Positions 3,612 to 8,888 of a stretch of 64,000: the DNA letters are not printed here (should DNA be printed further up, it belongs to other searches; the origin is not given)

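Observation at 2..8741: Five-gene, tightly coupled putative defence operon ending in a 1659-aa nuclease-motif + HerA/FtsK-ATPase protein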

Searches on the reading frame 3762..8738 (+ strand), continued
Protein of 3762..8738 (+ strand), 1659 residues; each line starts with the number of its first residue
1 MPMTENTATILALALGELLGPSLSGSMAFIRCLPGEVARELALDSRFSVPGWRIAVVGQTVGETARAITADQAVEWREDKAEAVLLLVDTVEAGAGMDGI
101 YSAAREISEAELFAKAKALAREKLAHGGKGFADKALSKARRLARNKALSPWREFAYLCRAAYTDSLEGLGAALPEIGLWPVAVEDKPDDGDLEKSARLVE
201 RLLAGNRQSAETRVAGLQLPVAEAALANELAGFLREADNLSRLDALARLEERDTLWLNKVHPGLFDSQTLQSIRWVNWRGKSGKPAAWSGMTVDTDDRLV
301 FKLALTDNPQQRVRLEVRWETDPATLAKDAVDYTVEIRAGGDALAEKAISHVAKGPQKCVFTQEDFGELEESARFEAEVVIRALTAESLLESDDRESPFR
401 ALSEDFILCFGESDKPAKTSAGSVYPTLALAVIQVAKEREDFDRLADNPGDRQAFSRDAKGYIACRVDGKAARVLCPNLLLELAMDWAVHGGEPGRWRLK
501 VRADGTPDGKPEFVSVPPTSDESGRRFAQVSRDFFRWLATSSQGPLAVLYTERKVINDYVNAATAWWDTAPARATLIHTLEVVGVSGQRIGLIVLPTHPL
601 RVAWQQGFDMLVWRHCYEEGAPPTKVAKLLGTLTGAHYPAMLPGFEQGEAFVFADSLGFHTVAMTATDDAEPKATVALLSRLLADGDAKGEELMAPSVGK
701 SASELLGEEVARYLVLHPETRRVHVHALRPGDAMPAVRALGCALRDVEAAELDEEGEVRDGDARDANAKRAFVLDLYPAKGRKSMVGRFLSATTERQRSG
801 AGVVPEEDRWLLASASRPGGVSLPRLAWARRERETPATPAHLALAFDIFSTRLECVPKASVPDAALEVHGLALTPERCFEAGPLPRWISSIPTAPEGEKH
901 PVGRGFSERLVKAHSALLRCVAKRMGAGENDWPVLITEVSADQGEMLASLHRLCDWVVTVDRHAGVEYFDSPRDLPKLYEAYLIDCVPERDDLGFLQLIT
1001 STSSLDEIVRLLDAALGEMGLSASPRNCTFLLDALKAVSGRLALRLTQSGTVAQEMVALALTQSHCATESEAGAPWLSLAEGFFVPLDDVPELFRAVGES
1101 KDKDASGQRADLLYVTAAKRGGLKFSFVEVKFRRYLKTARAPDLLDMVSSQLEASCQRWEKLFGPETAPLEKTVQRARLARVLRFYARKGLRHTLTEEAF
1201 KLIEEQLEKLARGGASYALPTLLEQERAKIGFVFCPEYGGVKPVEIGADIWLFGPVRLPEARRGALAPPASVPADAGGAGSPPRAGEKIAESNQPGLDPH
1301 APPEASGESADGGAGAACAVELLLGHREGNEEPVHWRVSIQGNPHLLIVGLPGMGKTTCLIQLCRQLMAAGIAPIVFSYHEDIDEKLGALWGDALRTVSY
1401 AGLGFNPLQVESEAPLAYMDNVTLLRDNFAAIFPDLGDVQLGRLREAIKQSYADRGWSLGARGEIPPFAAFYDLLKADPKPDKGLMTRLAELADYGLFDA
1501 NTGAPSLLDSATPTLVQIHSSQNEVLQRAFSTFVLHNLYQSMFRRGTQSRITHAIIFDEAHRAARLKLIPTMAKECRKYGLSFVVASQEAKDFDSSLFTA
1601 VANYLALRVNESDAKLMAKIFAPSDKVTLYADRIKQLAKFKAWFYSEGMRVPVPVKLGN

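Call 37: search_dna_similar(query=window:3762-8738:+, collection=plasmids, mode=protein, max_evalue=0.001, max_rows=40)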
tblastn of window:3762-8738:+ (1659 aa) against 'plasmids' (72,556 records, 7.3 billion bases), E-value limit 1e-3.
Records with a match: 298; places in all: 306; records where one place covers at least 80% of the query: 2.
Best place of each record, by identity: <60% 298.
By first word of the organism name: Lactiplantibacillus 90; Latilactobacillus 28; Sphingobium 25; Sphingomonas 16; Staphylococcus 15; Levilactobacillus 12; Pseudomonas 12; Lacticaseibacillus 11; Pediococcus 9; Synechococcus 7; and 31 more.
By predicted mobility (MOB-suite, as given by PLSDB): conjugative 208; non-mobilizable 84; mobilizable 6.
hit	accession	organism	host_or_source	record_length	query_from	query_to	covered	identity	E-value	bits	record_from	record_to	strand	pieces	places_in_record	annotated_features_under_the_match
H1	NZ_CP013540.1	Rhizobium phaseoli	Phaseolus vulgaris,Whole ...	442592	27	1657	98%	41.5%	0e+0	1081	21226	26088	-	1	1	ATP-binding protein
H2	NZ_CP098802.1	Rhizobium anhuiense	Trifolium dubium,Cell culture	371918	27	1657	98%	39.5%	0e+0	1019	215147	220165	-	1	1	ATP-binding protein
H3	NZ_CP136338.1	Piscinibacter gummiphilus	single cell,soil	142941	468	1250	47%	26.3%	9e-26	124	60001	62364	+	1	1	hypothetical protein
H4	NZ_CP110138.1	Hymenobacter sp. YIM 151858-1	whole organism,soil sample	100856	703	1231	32%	22.6%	1e-13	85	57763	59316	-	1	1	hypothetical protein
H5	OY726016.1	Phocaeicola massiliensis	-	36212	710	1216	31%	22.7%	6e-15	89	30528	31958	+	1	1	record has no annotation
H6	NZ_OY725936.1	Bacteroides finegoldii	-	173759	839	1234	24%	23.9%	2e-14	87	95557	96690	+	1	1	ATP-binding protein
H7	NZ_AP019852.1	Vibrio alfacsensis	-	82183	1269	1644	23%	22.6%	1e-9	71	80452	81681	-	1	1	none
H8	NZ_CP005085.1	Sphingobium sp. TKS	-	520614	1322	1649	20%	24.1%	2e-6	61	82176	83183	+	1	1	traC: type IV secretion system protein TraC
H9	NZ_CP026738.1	Priestia megaterium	Sporobolus anglicus,cell ...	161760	1320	1653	20%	23.4%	3e-14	87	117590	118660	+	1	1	DUF87 domain-containing protein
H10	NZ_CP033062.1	Synechococcus elongatus UTEX 3055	-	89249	1334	1642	19%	25.1%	5e-4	53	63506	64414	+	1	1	type IV secretion system DNA-binding domain-containing protein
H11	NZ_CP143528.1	Synechococcus elongatus PCC 11801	Pure axenic culture,Powai Lake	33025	1334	1642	19%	25.0%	2e-4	54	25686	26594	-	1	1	DUF87 domain-containing protein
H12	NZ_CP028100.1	Synechocystis sp. IPPAS B-1465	axenic culture,Synechocystis sp. GT-L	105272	1332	1640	19%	24.9%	9e-8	65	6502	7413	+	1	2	DUF87 domain-containing protein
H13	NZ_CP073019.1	Synechocystis sp. PCC 6803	cell culture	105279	1332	1640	19%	24.9%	9e-8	65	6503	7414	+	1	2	DUF87 domain-containing protein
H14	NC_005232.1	Synechocystis sp. PCC 6803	-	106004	1332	1640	19%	24.9%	9e-8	65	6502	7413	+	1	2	DUF87 domain-containing protein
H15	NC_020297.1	Synechocystis sp. PCC 6803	-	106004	1332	1640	19%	24.9%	9e-8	65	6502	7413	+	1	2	DUF87 domain-containing protein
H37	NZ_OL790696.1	Escherichia coli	-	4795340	1320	1626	19%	23.0%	1e-4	55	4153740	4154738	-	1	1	none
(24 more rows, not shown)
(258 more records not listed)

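Call 38: get_annotated_region(hit=H1, flank=9000)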
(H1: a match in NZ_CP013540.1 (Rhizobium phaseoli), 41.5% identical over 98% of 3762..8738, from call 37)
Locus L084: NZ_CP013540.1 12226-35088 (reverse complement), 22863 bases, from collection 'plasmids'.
description: Rhizobium phaseoli strain R630 plasmid pRphaR630c, complete sequence
organism: Rhizobium phaseoli (NCBI taxid 396)
taxonomy: Bacteria; Pseudomonadota; Alphaproteobacteria; Hyphomicrobiales; Rhizobiaceae; Rhizobium; Rhizobium phaseoli
host: -; source: Phaseolus vulgaris,Whole organism,Legume rhizosphere,legume-root nodule; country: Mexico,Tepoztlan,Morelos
typing (MOB-suite, as given by PLSDB): conjugative; replicon rep_cluster_287; relaxase MOBQ; mating-pair formation MPF_T
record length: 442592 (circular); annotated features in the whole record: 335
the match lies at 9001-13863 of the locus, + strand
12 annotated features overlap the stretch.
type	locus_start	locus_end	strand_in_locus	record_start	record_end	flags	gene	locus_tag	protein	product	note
CDS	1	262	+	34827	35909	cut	-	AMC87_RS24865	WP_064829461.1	DUF3616 domain-containing protein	-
CDS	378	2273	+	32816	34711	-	-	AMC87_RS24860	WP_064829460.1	SIR2 family protein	-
CDS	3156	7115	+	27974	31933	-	-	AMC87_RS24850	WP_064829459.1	NERD domain-containing protein kinase family protein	-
CDS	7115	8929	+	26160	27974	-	-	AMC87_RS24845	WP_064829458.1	hypothetical protein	-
CDS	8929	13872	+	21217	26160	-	-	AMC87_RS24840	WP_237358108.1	ATP-binding protein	-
CDS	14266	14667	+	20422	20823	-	-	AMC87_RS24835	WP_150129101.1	hypothetical protein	-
CDS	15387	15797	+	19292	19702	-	-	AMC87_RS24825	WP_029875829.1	transposase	GO:0006313 - DNA transposition [Evidence IEA]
CDS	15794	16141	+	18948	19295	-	tnpB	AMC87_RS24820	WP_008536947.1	IS66 family insertion sequence element accessory protein TnpB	-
CDS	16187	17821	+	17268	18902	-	-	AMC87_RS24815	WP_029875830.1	IS66 family transposase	-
CDS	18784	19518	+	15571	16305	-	istB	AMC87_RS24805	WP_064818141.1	IS21-like element helper ATPase IstB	-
CDS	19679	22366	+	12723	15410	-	-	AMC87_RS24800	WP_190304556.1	type ISP restriction/modification enzyme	-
CDS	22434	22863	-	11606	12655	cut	-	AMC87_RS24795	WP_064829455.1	hypothetical protein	-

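Call 39: get_annotated_region(hit=H3, flank=9000)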
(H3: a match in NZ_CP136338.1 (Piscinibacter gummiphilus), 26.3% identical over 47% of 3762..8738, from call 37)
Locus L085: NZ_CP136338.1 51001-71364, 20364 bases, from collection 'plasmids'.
description: Piscinibacter gummiphilus strain SBD 7-3 plasmid unnamed2, complete sequence
organism: Piscinibacter gummiphilus (NCBI taxid 946333)
taxonomy: Bacteria; Pseudomonadota; Betaproteobacteria; Burkholderiales; Sphaerotilaceae; Piscinibacter; Piscinibacter gummiphilus
host: -; source: single cell,soil; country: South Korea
typing (MOB-suite, as given by PLSDB): non-mobilizable
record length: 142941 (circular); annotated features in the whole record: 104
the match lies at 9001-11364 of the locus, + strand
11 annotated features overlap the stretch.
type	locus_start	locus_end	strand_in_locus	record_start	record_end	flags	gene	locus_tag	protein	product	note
CDS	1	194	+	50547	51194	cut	-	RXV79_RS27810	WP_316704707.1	hypothetical protein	-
CDS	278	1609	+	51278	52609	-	-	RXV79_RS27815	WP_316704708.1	hypothetical protein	-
CDS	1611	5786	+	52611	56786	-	-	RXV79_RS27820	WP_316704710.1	protein kinase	GO:0006468 - protein phosphorylation [Evidence IEA]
CDS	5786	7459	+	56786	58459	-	-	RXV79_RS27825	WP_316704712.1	hypothetical protein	-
CDS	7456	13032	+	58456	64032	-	-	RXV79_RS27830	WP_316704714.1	hypothetical protein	-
CDS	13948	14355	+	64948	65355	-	-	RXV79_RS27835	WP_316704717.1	helix-turn-helix transcriptional regulator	-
CDS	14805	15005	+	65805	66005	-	-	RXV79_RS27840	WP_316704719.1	hypothetical protein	-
CDS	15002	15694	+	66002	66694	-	-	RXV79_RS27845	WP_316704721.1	TnsA endonuclease N-terminal domain-containing protein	-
CDS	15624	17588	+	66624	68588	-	-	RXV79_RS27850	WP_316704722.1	transposase family protein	-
CDS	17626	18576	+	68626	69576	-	-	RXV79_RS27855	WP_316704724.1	TniB family NTP-binding protein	-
CDS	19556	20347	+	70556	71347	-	-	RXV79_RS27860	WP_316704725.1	TniQ family protein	-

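Call 40: get_annotated_region(hit=H37, flank=14000)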
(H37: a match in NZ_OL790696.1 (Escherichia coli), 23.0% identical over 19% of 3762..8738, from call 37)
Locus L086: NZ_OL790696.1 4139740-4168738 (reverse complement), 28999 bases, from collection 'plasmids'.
description: Escherichia coli strain H240 plasmid unnamed, complete sequence
organism: Escherichia coli (NCBI taxid 562)
taxonomy: Bacteria; Pseudomonadota; Gammaproteobacteria; Enterobacterales; Enterobacteriaceae; Escherichia; Escherichia coli
host: -; source: -; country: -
typing (MOB-suite, as given by PLSDB): non-mobilizable; replicon IncQ1
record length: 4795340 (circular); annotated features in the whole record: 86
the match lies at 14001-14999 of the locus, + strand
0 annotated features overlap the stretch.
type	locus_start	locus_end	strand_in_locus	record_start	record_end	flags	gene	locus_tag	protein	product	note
